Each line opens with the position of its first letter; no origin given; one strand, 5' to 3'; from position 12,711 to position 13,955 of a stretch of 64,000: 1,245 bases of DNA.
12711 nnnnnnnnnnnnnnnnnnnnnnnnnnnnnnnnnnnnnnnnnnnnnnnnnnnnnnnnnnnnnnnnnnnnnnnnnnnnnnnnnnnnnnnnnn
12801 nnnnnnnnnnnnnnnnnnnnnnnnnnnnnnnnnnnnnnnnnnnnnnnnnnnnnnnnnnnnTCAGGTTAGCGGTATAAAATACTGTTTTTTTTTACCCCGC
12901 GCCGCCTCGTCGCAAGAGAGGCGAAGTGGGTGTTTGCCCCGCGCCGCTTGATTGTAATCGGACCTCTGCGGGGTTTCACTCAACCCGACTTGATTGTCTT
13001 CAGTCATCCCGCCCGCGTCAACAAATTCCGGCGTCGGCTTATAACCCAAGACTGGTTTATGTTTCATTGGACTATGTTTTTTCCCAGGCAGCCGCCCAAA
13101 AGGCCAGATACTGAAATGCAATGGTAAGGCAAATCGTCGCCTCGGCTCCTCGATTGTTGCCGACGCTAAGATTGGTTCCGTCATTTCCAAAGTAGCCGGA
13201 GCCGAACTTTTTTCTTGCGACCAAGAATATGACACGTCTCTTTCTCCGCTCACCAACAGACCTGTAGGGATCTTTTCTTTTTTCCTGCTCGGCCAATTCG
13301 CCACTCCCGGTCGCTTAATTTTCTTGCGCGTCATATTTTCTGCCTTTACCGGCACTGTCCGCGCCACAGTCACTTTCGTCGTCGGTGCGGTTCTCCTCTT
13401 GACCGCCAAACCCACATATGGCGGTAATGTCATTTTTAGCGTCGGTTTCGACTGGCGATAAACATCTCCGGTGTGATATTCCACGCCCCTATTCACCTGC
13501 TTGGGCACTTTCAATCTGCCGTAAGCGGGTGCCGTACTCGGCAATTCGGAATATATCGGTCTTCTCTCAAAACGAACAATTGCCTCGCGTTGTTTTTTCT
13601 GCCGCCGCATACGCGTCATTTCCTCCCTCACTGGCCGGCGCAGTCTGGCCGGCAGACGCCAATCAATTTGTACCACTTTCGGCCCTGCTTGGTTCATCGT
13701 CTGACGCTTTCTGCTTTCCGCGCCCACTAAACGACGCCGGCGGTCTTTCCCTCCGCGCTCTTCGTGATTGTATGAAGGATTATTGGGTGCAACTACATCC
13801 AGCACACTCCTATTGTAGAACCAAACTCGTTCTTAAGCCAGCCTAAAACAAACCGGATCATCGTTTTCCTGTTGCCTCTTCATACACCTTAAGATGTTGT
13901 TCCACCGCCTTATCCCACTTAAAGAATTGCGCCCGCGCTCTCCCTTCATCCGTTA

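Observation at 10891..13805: The DUF4012 envelope gene is split by a 1-nt frameshift inside a T9/A9 homopolymer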

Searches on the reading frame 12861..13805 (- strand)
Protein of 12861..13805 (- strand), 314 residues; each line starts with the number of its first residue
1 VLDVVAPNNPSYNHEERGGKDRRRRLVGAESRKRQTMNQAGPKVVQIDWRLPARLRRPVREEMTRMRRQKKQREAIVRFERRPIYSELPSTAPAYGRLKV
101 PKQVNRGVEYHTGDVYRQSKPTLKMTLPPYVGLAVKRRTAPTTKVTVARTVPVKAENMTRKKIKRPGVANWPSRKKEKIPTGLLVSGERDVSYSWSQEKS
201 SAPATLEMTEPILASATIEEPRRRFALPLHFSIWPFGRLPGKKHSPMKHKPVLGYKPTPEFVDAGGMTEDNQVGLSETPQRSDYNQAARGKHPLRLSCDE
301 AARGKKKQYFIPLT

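Call 4: search_protein_families(library=pfam, proteins=[window:12861-13805:-], max_evalue=0.1)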
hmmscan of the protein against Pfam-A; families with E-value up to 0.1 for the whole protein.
window:12861-13805:- (314 aa): 0 families

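Call 21: find_homologous_proteins(query=window:12861-13805:-, max_evalue=0.001)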
Query window:12861-13805:- (314 aa): 35 proteins with E <= 0.001 among 3005 candidates.
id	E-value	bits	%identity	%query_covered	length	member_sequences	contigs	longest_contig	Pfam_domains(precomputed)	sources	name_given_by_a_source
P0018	1.7e-161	555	100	79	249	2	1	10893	-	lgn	-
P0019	2.3e-43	167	42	76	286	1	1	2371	-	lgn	-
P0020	2.4e-37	147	41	75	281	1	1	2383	-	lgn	-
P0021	3.7e-37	146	41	76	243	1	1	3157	-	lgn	-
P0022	9.2e-37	145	42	62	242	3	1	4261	-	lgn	-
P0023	1.2e-36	145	43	75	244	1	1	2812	-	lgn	-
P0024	1.2e-35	141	42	77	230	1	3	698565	-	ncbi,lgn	-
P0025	1.7e-35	141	41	80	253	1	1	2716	-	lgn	-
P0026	1.9e-34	138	43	70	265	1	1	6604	-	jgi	jgi:hypothetical protein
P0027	4.0e-34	136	41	63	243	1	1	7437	-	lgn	-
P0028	1.4e-33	135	39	71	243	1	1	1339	-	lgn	-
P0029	1.6e-33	134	39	75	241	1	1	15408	-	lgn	-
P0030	1.7e-33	134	39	66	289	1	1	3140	-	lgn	-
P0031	5.7e-33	133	38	75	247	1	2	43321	-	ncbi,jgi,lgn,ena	-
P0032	3.8e-32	130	42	61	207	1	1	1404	-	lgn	-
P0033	8.6e-32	129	40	75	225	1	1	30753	-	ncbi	-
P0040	7.9e-29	119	35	77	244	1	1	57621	-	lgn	-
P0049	1.2e-22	99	32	76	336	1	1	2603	-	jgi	-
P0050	2.9e-18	84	35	64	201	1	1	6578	-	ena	-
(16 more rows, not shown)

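Call 25: find_encoding_contigs(protein=P0031, flank=3500, max_places=4)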
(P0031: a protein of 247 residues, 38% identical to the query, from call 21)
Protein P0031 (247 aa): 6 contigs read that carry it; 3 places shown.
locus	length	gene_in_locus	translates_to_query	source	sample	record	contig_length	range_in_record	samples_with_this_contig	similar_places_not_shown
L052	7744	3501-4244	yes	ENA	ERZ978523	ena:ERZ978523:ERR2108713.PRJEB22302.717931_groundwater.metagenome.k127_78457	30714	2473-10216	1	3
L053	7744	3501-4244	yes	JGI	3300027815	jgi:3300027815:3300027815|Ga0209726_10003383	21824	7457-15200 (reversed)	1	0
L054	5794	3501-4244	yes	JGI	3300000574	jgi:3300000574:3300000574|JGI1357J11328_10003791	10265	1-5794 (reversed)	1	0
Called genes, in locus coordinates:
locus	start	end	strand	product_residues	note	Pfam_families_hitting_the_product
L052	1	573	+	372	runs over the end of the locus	PF00534:Glycos_transf_1, PF13692:Glyco_trans_1_4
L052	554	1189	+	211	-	-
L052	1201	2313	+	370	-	PF13439:Glyco_transf_4, PF13579:Glyco_trans_4_4, PF20706:GT4-conflict, PF00534:Glycos_transf_1, PF13692:Glyco_trans_1_4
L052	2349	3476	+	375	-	PF13439:Glyco_transf_4, PF13579:Glyco_trans_4_4 (weak), PF20706:GT4-conflict (weak), PF00534:Glycos_transf_1, PF13692:Glyco_trans_1_4, PF13524:Glyco_trans_1_2 (weak)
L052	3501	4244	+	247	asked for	-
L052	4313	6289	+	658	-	PF13196:DUF4012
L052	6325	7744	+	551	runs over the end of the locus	PF03023:MurJ, PF13440:Polysacc_synt_3, PF01554:MatE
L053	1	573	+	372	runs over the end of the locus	PF00534:Glycos_transf_1, PF13692:Glyco_trans_1_4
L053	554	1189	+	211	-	-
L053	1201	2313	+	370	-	PF13439:Glyco_transf_4, PF13579:Glyco_trans_4_4, PF20706:GT4-conflict, PF00534:Glycos_transf_1, PF13692:Glyco_trans_1_4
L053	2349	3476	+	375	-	PF13439:Glyco_transf_4, PF13579:Glyco_trans_4_4 (weak), PF20706:GT4-conflict (weak), PF00534:Glycos_transf_1, PF13692:Glyco_trans_1_4, PF13524:Glyco_trans_1_2 (weak)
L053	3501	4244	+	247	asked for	-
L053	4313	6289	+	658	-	PF13196:DUF4012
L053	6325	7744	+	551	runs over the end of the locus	PF03023:MurJ, PF13440:Polysacc_synt_3, PF01554:MatE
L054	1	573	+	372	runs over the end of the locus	PF00534:Glycos_transf_1, PF13692:Glyco_trans_1_4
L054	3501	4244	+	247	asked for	-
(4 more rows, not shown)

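Call 26: find_encoding_contigs(protein=P0033, flank=3500, max_places=3)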
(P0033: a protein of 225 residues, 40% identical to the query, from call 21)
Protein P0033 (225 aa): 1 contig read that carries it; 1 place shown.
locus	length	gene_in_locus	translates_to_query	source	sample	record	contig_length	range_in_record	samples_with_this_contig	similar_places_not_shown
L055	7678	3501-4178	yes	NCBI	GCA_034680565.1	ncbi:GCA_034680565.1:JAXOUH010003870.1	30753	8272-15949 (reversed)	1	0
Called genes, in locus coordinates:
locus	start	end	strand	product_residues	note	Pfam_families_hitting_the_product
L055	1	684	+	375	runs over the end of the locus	PF13439:Glyco_transf_4, PF00534:Glycos_transf_1, PF13692:Glyco_trans_1_4, PF13524:Glyco_trans_1_2 (weak)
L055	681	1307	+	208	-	-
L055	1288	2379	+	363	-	PF13439:Glyco_transf_4, PF13579:Glyco_trans_4_4, PF20706:GT4-conflict, PF00534:Glycos_transf_1, PF13692:Glyco_trans_1_4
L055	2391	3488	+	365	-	PF13439:Glyco_transf_4, PF13579:Glyco_trans_4_4, PF20706:GT4-conflict, PF00534:Glycos_transf_1, PF13692:Glyco_trans_1_4, PF13524:Glyco_trans_1_2 (weak)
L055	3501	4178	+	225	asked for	-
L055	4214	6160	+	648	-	PF13196:DUF4012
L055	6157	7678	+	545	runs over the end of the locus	PF03023:MurJ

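Call 27: find_encoding_contigs(protein=P0040, flank=3500, max_places=3)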
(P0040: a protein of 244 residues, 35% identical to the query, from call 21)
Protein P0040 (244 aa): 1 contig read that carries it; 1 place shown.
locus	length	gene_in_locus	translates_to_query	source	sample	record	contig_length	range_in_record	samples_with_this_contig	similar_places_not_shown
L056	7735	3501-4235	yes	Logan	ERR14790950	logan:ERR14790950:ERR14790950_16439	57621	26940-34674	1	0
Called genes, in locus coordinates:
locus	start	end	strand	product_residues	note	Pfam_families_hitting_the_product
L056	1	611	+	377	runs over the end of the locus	PF20706:GT4-conflict (weak), PF00534:Glycos_transf_1, PF13692:Glyco_trans_1_4, PF13524:Glyco_trans_1_2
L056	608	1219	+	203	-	-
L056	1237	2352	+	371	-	PF13439:Glyco_transf_4, PF13579:Glyco_trans_4_4, PF20706:GT4-conflict, PF00534:Glycos_transf_1, PF13692:Glyco_trans_1_4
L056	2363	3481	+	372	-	PF13439:Glyco_transf_4, PF13579:Glyco_trans_4_4 (weak), PF00534:Glycos_transf_1, PF13692:Glyco_trans_1_4, PF13524:Glyco_trans_1_2 (weak), PF20706:GT4-conflict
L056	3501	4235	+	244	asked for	-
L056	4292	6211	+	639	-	PF13196:DUF4012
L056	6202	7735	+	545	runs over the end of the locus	PF03023:MurJ, PF13440:Polysacc_synt_3, PF01554:MatE (weak)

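Call 28: find_encoding_contigs(protein=P0020, flank=3500, max_places=3)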
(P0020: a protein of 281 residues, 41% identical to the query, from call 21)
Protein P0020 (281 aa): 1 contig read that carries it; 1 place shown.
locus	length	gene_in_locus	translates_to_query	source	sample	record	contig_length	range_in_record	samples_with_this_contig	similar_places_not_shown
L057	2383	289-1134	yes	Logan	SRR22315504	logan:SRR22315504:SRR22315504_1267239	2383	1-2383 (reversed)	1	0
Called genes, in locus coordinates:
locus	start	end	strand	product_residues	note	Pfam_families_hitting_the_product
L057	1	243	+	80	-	?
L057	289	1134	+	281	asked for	-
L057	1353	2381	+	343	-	?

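Call 29: find_encoding_contigs(protein=P0022, flank=3000, max_places=3)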
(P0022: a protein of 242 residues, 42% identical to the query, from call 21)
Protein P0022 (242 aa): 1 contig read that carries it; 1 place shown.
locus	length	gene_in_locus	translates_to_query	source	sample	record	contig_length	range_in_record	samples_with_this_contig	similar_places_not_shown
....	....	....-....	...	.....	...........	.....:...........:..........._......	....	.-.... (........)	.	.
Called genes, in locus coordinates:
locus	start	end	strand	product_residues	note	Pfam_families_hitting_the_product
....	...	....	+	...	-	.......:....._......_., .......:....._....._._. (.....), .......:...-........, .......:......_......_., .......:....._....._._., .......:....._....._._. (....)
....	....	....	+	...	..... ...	-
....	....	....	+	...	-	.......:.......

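Call 30: find_encoding_contigs(protein=P0049, flank=3000, max_places=3)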
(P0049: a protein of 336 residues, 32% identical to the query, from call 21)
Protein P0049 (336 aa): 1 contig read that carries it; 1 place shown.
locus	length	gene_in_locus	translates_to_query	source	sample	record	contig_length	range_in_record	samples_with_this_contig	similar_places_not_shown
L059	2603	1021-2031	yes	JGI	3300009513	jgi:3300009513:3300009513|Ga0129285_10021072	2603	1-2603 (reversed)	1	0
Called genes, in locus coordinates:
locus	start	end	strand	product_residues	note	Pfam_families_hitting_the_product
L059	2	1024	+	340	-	?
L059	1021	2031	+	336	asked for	-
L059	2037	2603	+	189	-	?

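Call 31: find_encoding_contigs(protein=P0050, flank=3000, max_places=3)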
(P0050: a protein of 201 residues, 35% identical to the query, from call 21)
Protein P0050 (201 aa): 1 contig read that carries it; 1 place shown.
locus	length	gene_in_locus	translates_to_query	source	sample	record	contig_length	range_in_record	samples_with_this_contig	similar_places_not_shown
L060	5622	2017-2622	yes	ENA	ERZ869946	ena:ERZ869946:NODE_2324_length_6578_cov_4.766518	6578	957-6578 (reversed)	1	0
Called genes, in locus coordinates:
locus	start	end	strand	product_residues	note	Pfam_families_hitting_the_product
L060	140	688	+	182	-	PF00534:Glycos_transf_1, PF13692:Glyco_trans_1_4, PF20706:GT4-conflict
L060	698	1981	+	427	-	PF13579:Glyco_trans_4_4, PF13439:Glyco_transf_4, PF20706:GT4-conflict, PF00534:Glycos_transf_1, PF13692:Glyco_trans_1_4, PF13524:Glyco_trans_1_2 (faint)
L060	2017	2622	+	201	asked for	-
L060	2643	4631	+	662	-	PF13196:DUF4012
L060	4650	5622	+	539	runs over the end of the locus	PF03023:MurJ, PF13440:Polysacc_synt_3, PF01554:MatE (weak)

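Call 40: search_protein_representatives(alignment_id=A2)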
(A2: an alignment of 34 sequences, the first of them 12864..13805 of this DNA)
Query: 34 sequences, 244 profile positions. Proteins with E-value up to 0.001 (for the whole library): 59; up to 1e-10: 54; up to 1e-30: 42. The best 59 are listed.
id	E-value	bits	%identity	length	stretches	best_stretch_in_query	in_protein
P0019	6.5e-72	258.8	-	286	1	1-239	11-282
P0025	3.4e-68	246.6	-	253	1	1-239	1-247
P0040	1.7e-66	241.0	-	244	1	1-242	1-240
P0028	7.3e-66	238.9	-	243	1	1-239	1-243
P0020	1.6e-65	237.9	-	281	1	1-239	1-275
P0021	2.4e-64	234.0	-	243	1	1-243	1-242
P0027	3.1e-64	233.6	-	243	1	1-239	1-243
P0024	3.0e-63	230.4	-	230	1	1-239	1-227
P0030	9.7e-61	222.2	-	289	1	1-238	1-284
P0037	9.0e-60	219.0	-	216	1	24-242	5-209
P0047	5.8e-59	216.3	-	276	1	1-242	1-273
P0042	8.3e-58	212.6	-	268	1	1-239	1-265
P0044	4.1e-57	210.3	-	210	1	12-242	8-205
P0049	4.7e-57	210.1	-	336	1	1-241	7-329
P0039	1.5e-55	205.1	-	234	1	30-228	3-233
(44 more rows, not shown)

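Call 63: predict_structure(alignment_id=A2)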
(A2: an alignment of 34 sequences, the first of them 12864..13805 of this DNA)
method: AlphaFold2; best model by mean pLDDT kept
length: 314 residues; sequences in the alignment: 34
mean_pLDDT: 53.3   pTM: 0.19
mean pLDDT of the five models: 53.3, 52.3, 49.0, 47.6, 47.3
residues with pLDDT >= 90: 0; 70-90: 18; 50-70: 164; < 50: 132
segments of 3 or more residues with pLDDT < 50: 10-15, 17-19, 27-32, 160-165, 167-169, 173-175, 177-180, 182-185, 208-210, 230-232, 241-252, 254-258, 260-278, 280-299
pLDDT, mean of each block of 10 residues (from residue 1): 51 46 47 50 60 62 85 68 58 58 63 60 64 54 50 48 49 48 50 49 50 55 57 51 45 48 43 46 42 43 54 52
secondary structure, 60 per line:
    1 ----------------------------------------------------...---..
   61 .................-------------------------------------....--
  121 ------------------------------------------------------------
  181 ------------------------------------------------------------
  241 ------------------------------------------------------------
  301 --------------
elements in order: H59-77 H115-118
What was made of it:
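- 12864..13805 (-): 0-frame ORF encoding the N-terminal cytoplasmic region (314 aa; GTG start reading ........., homologous to the MLDVVPP start of relatives). The standard-decoding product is a soluble, basic, mostly disordered protein ending ............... Call 63 (AF2 mean pLDDT 53, one helix at 59-77).
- Tried and rejected: AF2 shows it is mostly disordered (call 63), so no fold search was done on it.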
